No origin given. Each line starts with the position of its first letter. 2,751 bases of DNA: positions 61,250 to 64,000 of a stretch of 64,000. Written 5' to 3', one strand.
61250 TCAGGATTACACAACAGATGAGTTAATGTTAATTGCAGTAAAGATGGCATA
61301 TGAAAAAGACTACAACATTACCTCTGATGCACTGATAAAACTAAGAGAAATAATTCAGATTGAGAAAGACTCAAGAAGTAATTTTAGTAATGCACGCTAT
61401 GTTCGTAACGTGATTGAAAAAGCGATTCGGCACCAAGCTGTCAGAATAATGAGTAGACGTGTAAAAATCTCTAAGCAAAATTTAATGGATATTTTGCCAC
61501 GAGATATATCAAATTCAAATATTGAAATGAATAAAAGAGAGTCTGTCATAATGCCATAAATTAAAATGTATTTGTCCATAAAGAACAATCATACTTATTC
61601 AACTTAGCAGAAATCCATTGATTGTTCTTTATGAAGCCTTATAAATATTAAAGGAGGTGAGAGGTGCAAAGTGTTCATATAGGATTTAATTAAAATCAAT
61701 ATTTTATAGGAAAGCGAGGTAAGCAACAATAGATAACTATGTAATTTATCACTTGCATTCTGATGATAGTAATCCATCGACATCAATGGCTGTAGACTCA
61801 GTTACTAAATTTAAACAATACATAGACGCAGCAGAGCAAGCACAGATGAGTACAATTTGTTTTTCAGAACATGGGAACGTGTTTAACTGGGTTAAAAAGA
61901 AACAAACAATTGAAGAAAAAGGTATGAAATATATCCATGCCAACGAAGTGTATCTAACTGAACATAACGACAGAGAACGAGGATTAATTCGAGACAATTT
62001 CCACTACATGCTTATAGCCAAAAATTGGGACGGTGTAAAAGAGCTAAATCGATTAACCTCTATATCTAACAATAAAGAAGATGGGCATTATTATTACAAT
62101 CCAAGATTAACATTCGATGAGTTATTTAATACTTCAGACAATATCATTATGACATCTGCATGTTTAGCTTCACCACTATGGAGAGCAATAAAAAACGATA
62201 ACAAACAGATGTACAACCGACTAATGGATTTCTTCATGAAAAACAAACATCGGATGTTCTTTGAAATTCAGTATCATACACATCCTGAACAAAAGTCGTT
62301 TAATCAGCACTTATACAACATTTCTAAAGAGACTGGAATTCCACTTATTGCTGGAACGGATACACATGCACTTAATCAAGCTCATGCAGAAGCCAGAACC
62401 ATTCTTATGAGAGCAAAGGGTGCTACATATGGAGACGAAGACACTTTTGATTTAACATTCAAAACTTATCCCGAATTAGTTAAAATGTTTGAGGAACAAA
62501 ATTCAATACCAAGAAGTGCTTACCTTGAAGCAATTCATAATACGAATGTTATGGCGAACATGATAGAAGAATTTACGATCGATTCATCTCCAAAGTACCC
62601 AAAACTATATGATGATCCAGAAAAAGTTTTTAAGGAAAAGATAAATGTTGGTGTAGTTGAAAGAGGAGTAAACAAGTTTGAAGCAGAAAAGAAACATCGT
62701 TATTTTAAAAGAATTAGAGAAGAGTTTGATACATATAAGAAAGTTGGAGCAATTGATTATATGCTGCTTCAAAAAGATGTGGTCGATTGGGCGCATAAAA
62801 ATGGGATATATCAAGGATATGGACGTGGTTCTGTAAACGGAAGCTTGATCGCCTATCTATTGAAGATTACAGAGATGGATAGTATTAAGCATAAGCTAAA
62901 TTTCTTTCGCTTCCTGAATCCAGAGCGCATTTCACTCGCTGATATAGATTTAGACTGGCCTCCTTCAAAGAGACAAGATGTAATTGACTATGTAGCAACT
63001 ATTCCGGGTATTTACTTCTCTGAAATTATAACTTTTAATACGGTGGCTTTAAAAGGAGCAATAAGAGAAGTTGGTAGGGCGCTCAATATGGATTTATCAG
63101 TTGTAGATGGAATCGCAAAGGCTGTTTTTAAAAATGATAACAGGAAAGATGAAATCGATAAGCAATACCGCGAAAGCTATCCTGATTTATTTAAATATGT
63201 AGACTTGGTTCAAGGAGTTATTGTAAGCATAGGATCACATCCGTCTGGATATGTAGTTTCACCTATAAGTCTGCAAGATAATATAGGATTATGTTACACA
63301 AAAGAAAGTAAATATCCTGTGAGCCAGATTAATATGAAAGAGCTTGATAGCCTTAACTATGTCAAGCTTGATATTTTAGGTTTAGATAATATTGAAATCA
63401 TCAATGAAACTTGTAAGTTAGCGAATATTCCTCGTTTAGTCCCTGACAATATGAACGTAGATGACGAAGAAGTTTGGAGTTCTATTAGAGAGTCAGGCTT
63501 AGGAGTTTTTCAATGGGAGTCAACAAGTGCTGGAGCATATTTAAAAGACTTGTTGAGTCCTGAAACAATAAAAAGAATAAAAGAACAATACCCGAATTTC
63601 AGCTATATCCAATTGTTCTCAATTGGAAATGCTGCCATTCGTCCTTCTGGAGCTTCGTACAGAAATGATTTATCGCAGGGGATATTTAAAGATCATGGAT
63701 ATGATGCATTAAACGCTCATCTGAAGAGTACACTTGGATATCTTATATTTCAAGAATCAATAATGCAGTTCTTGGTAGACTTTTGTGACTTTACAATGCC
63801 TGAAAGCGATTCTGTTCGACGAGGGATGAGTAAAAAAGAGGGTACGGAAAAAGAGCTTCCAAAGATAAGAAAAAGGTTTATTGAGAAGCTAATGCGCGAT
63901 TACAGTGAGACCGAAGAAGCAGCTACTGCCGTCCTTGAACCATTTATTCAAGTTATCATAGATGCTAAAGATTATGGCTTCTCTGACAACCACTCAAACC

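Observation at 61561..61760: DnaE-like polymerase gene has no canonical start; preceded by a perfect 15-bp palindrome and an SD-driven 9-codon uORF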

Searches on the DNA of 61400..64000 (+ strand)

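Call 3: search_dna_similar(query=window:61400-64000:+, collection=phages, mode=near, max_rows=30)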
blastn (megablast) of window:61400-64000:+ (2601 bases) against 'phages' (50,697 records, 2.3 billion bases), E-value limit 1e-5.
No match.

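Call 54: search_rna_families(source=window, start=61400, end=61900, threshold=evalue, max_evalue=1)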
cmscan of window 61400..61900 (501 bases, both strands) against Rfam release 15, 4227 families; matches with E-value up to 1: 1.
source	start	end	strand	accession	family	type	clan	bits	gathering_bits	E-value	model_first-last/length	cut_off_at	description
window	61534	61629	+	RF00689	MIR390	Gene; miRNA;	-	19.2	77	0.35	1-121/121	no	MIR390 microRNA precursor family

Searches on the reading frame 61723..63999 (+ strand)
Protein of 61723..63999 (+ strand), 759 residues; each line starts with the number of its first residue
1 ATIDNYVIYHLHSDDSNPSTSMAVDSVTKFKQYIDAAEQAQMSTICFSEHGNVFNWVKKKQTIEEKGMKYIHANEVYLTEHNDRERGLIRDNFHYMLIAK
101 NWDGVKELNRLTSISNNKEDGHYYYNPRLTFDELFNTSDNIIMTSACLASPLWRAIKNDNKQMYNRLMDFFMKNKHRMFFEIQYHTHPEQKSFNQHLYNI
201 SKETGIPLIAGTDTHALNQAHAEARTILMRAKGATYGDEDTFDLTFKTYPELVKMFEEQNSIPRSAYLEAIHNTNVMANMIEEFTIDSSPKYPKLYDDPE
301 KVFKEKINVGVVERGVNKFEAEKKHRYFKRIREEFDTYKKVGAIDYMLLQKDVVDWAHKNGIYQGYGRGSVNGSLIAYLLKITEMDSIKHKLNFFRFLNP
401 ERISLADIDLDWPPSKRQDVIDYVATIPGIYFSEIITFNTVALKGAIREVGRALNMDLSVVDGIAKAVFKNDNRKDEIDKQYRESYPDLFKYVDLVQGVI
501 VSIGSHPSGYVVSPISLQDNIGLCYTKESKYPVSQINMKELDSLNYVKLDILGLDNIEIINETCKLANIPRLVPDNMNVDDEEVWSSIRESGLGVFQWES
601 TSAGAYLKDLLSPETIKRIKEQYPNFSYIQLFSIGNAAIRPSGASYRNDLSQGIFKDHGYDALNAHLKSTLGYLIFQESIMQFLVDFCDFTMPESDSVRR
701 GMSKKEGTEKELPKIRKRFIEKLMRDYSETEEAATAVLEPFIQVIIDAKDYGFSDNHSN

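Call 6: search_dna_similar(query=window:61723-63999:+, collection=phages, mode=protein, max_rows=40)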
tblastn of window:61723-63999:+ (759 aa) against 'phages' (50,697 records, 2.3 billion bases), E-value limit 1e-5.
Records with a match: 1437; places in all: 1440; records where one place covers at least 80% of the query: 709.
Best place of each record, by identity: 60-80% 14; <60% 1423.
By first word of the organism name: Pseudomonas 302; Mycobacterium 282; Streptomyces 211; Gordonia 132; Bacillus 99; Bacteriophage 49; Staphylococcus 48; Microbacterium 36; Escherichia 31; Lactococcus 22; and 57 more.
By host as written in the record: Mycobacterium smegmatis mc2 155 204; Pseudomonas aeruginosa 118; - 107; Pseudomonas aeruginosa PAO1 86; Streptomyces griseus ATCC 10137 81; Gordonia terrae 3612 65; Streptomyces lividans JI 1326 44; Mycobacterium smegmatis mc#155 37; and 239 more.
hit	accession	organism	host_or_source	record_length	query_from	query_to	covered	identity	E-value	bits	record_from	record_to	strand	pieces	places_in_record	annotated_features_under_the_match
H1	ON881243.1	Bacillus phage PK-3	Bacillus sp.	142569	3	759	100%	62.7%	0e+0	1008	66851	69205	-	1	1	PHP domain-containing protein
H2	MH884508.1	Bacillus phage vB_BcoS-136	Bacillus cohnii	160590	3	759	100%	62.4%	0e+0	1011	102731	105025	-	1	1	dnaE: DNA polymerase III subunit alpha | putative NHN endonuclease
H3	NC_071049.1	Bacillus phage vB_BcoS-136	Bacillus cohnii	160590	3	759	100%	62.4%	0e+0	1011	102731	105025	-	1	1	dnaE: DNA polymerase III subunit alpha | HNH endonuclease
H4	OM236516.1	Bacillus phage FADO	Bacillus subtilis BEST7003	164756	3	759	100%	62.4%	0e+0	1007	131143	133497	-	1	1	DNA polymerase III alpha subunit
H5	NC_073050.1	Bacillus phage FADO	Bacillus subtilis BEST7003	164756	3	759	100%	62.4%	0e+0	1007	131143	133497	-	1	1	DNA polymerase III alpha subunit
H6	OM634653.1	Bacillus phage vB_BsuS_PJN02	Bacillus subtilis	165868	3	759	100%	62.4%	0e+0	1006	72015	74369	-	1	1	DNA polymerase III alpha subunit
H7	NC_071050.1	Bacillus phage vB_BsuS_PJN02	Bacillus subtilis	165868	3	759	100%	62.4%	0e+0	1006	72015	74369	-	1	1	DNA polymerase III alpha subunit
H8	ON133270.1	Bacillus phage 2S-4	Rosselomorea vietnamensis FJAT-46955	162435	3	759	100%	62.4%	0e+0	1005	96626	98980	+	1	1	DNA-directed DNA polymerase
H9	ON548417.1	Bacillus phage vB_BanS-Thrax1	Bacillus anthracis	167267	3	758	100%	61.7%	0e+0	981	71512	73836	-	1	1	DNA polymerase III alpha subunit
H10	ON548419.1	Bacillus phage vB_BanS-Thrax3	Bacillus anthracis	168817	3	758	100%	61.7%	0e+0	981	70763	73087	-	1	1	DNA polymerase III alpha subunit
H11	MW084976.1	Bacillus phage Kirov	Bacillus cereus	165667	1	758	100%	61.3%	0e+0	985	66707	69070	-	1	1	DNA polymerase III alpha subunit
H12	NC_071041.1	Bacillus phage Kirov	Bacillus cereus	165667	1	758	100%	61.3%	0e+0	985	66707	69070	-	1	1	DNA polymerase III alpha subunit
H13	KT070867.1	Bacillus phage PBC2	Bacillus cereus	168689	3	758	100%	61.5%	0e+0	977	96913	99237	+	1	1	DNA polymerase III alpha subunit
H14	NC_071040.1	Bacillus phage PBC2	Bacillus cereus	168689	3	758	100%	61.5%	0e+0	977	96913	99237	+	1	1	DNA polymerase III alpha subunit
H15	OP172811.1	Lysinibacillus phage LC76P1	Lysinibacillus capsici DO76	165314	4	758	99%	54.8%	8e-158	906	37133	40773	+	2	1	hypothetical protein (x3)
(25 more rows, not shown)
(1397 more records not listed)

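Call 7: search_protein_families(library=pfam, proteins=[window:61723-63999:+])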
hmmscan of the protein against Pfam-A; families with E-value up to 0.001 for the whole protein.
window:61723-63999:+ (759 aa): 3 families
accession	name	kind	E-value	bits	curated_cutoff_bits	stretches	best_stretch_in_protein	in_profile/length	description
PF07733.18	DNA_pol3_alpha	-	4.6e-57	194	23.9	1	315-553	10-260/260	Bacterial DNA polymerase III alpha NTPase domain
PF02811.25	PHP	-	2.6e-21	77.1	26.4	1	21-185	7-164/164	PHP domain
PF17657.6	DNA_pol3_finger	-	9e-15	54.8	22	1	661-723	102-162/166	Bacterial DNA polymerase III alpha subunit finger domain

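Call 8: get_annotated_region(hit=H1, flank=1500)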
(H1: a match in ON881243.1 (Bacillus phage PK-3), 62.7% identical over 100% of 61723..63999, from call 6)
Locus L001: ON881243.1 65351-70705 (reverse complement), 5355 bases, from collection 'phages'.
description: Bacillus phage PK-3, complete genome.
organism: Bacillus phage PK-3 (NCBI taxid 2961841)
taxonomy: Viruses; Duplodnaviria; Heunggongvirae; Uroviricota; Caudoviricetes
host: Bacillus sp.; source: soil; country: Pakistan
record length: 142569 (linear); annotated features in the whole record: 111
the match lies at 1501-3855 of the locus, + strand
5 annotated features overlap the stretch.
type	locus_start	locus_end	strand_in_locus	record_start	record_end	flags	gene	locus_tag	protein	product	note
CDS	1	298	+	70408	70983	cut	-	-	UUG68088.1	metal-dependent phosphohydrolase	-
CDS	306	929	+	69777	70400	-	-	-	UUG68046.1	hypothetical protein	-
CDS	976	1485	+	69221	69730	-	-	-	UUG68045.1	hypothetical protein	-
CDS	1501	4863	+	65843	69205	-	-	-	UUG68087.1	PHP domain-containing protein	-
CDS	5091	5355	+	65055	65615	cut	-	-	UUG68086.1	crossover junction endodeoxyribonuclease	crossover junction endodeoxyribonuclease RuvC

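Call 9: get_annotated_region(hit=H2, flank=1500)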
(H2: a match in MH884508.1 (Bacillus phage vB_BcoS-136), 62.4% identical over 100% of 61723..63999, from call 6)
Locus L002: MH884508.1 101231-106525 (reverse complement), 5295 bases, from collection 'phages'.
description: Bacillus phage vB_BcoS-136, complete genome.
organism: Bacillus phage vB_BcoS-136 (NCBI taxid 2419619)
taxonomy: Viruses; Duplodnaviria; Heunggongvirae; Uroviricota; Caudoviricetes; Kenyattavirus; Kenyattavirus kv136
host: Bacillus cohnii; source: Lake Elmenteita sediment; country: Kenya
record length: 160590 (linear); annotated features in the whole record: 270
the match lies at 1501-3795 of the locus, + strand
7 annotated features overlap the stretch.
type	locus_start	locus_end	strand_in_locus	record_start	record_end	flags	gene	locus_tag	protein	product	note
CDS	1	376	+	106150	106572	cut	-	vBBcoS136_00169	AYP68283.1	thymidine kinase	putative homolog of hypothetical protein JCM19055_2389 [Geomicrobium sp. JCM 19055], similar to C-terminal part of ...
CDS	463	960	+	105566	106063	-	-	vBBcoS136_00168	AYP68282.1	hypothetical protein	putative homolog of YP_008873446 hypothetical protein [Bacillus phage vB_BanS-Tsamsa]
CDS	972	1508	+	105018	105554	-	-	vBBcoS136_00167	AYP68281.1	putative NHN endonuclease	putative homolog of hypothetical protein BF15_07605 [Bacillus thuringiensis], HNH endonuclease III [Bacillus phage ...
CDS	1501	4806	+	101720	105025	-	dnaE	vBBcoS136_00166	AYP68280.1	DNA polymerase III subunit alpha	putative homolog of DNA polymerase III, alpha subunit [Paenibacillus sp. HGH0039] and YP_008873447 hypothetical protein ...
regulatory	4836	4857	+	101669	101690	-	-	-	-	terminator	putative transcriptional terminator, -11.70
CDS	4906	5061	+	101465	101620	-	-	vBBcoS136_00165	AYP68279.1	hypothetical protein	putative homolog of YP_008873448 hypothetical protein [Bacillus phage vB_BanS-Tsamsa]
CDS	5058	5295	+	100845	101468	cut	-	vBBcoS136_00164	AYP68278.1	holliday junction resolvase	putative homolog of YP_008873449 hypothetical protein [Bacillus phage vB_BanS-Tsamsa], putative holliday junction ...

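Call 10: get_annotated_region(hit=H4, flank=1500)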
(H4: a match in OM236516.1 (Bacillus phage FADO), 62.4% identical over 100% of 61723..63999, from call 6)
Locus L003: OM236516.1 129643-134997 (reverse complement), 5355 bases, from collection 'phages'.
description: Bacillus phage FADO, complete genome.
organism: Bacillus phage FADO (NCBI taxid 2917160)
taxonomy: Viruses; Duplodnaviria; Heunggongvirae; Uroviricota; Caudoviricetes
host: Bacillus subtilis BEST7003; source: soil; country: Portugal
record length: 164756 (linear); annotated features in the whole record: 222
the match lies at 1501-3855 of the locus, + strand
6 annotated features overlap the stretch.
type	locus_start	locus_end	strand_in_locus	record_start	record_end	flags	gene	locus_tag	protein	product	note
CDS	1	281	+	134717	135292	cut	-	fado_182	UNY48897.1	putative hydrolase of HD superfamily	COG1896: Predicted hydrolases of HD superfamily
CDS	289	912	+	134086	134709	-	-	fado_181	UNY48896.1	thymidine kinase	-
CDS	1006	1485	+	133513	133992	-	-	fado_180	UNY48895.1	hypothetical protein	-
CDS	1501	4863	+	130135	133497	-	-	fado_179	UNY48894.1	DNA polymerase III alpha subunit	-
CDS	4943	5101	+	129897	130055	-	-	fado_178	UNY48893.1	hypothetical protein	-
CDS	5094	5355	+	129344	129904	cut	-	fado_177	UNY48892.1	hypothetical protein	-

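Call 11: get_annotated_region(hit=H11, flank=1500)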
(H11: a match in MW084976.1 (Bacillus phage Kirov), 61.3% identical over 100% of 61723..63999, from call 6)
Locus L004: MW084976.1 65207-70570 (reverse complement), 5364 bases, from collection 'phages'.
description: Bacillus phage Kirov, complete genome.
organism: Bacillus phage Kirov (NCBI taxid 2783539)
taxonomy: Viruses; Duplodnaviria; Heunggongvirae; Uroviricota; Caudoviricetes; Andregratiavirinae; Kirovvirus; Kirovvirus kirov
host: Bacillus cereus; source: soil; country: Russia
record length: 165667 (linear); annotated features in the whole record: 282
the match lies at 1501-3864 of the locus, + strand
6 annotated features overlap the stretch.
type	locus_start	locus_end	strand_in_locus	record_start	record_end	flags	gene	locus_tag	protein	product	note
CDS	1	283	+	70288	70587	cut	-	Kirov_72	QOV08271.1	hypothetical protein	-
CDS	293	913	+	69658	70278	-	-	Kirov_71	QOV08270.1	thymidine kinase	-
CDS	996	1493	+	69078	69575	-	-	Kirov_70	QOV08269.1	hypothetical protein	-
CDS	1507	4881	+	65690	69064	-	-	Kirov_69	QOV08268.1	DNA polymerase III alpha subunit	-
CDS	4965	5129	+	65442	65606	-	-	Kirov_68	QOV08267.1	hypothetical protein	-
CDS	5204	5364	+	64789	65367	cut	-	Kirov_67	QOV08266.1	holliday junction resolvase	Holliday junction resolvase RuvC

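Call 17: find_related_loci(query=window:61729-63999:+, collection=genome_contigs, flank=3000)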
Query window:61729-63999:+ (757 aa) in genome_contigs; peptide patterns used: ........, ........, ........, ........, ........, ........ (x = any residue, [..] = any of these).
25 stretches matched a pattern; 2 encode a relative of the query (tblastn E <= 1e-3); 2 distinct loci.
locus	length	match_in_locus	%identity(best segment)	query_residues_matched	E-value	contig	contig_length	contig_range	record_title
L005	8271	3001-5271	88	1-757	0e+0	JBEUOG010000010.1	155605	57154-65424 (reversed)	UNVERIFIED_CONTAM: Paenibacillus sp. PvR008 Ga0496862_10, whole genome shotgun sequence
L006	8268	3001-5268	83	2-757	0e+0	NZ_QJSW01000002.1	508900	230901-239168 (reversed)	Paenibacillus barcinonensis strain CECT 7022 Ga0244599_102, whole genome shotgun sequence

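Call 18: find_related_loci(query=window:61729-63999:+, collection=viral_contigs, flank=3000)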
Query window:61729-63999:+ (757 aa) in viral_contigs; peptide patterns used: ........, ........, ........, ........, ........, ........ (x = any residue, [..] = any of these).
8 stretches matched a pattern; 6 encode a relative of the query (tblastn E <= 1e-3); 6 distinct loci.
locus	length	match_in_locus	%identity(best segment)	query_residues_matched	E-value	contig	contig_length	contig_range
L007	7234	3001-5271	98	1-757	0e+0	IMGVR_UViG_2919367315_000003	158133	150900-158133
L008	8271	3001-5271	88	1-757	0e+0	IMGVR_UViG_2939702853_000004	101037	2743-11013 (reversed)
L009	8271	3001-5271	82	1-757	0e+0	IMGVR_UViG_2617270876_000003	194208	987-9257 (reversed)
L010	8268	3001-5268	83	2-757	0e+0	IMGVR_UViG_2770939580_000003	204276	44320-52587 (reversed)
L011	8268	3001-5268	83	2-757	0e+0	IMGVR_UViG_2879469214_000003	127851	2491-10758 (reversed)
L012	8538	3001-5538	46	4-757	0e+0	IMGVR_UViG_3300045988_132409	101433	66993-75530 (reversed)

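Call 23: find_related_loci(query=A2, collection=metagenome_contigs, flank=1500)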
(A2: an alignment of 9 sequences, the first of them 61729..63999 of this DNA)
Query A2 (757 aa) in metagenome_contigs; peptide patterns used: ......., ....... (x = any residue, [..] = any of these).
290 stretches matched a pattern; 95 encode a relative of the query (tblastn E <= 1e-3); the best 80 are kept; 80 distinct loci.
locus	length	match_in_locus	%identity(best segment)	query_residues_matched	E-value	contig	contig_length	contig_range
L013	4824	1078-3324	68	1-756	0e+0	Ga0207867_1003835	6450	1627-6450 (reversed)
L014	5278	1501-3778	71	1-756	0e+0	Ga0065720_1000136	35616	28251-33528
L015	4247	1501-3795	64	1-756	0e+0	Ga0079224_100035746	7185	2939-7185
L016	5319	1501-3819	63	2-756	0e+0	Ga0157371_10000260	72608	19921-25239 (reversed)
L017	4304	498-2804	62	1-756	0e+0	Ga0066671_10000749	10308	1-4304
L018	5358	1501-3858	62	1-756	0e+0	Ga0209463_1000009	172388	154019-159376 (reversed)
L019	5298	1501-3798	61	1-757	0e+0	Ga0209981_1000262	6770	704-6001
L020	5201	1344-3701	61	1-756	0e+0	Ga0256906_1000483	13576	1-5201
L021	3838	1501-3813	61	2-756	0e+0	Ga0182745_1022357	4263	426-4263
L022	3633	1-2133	62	61-757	0e+0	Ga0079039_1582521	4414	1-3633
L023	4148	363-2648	54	4-756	0e+0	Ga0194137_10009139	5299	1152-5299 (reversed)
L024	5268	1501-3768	73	2-757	0e+0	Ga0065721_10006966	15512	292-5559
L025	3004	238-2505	52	3-756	0e+0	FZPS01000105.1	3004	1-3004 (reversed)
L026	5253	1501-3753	53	3-756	0e+0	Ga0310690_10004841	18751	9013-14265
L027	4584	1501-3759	52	1-756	0e+0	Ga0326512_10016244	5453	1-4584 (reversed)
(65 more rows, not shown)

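Call 24: find_related_loci(query=A2, collection=viral_contigs, flank=1500)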
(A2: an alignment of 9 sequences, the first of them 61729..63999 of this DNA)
Query A2 (757 aa) in viral_contigs; peptide patterns used: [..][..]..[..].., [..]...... (x = any residue, [..] = any of these).
501 stretches matched a pattern; 229 encode a relative of the query (tblastn E <= 1e-3); the best 80 are kept; 80 distinct loci.
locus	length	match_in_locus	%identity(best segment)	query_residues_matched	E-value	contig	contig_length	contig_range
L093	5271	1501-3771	98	1-757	0e+0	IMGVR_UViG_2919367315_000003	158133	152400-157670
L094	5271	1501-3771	88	1-757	0e+0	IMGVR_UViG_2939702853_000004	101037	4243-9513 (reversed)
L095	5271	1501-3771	82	1-757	0e+0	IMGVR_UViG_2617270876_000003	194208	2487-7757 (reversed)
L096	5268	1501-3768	83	2-757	0e+0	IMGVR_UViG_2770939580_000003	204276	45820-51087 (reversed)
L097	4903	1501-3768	71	2-757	0e+0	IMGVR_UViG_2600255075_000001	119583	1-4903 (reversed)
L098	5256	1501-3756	65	1-756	0e+0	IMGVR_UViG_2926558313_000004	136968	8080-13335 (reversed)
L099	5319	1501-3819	63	2-756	0e+0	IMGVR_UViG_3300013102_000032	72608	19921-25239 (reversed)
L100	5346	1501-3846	62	1-756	0e+0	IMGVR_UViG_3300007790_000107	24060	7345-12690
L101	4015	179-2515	63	1-756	0e+0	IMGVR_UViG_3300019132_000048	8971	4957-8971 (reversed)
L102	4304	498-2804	62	1-756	0e+0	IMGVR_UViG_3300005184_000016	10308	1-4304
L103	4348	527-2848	62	2-756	0e+0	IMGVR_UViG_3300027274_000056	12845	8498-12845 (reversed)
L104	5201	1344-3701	61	1-756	0e+0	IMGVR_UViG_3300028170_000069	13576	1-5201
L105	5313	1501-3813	61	1-756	0e+0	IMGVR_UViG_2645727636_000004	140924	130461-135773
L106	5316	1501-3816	60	2-757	0e+0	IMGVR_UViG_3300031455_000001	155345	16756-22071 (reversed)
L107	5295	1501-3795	63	1-756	0e+0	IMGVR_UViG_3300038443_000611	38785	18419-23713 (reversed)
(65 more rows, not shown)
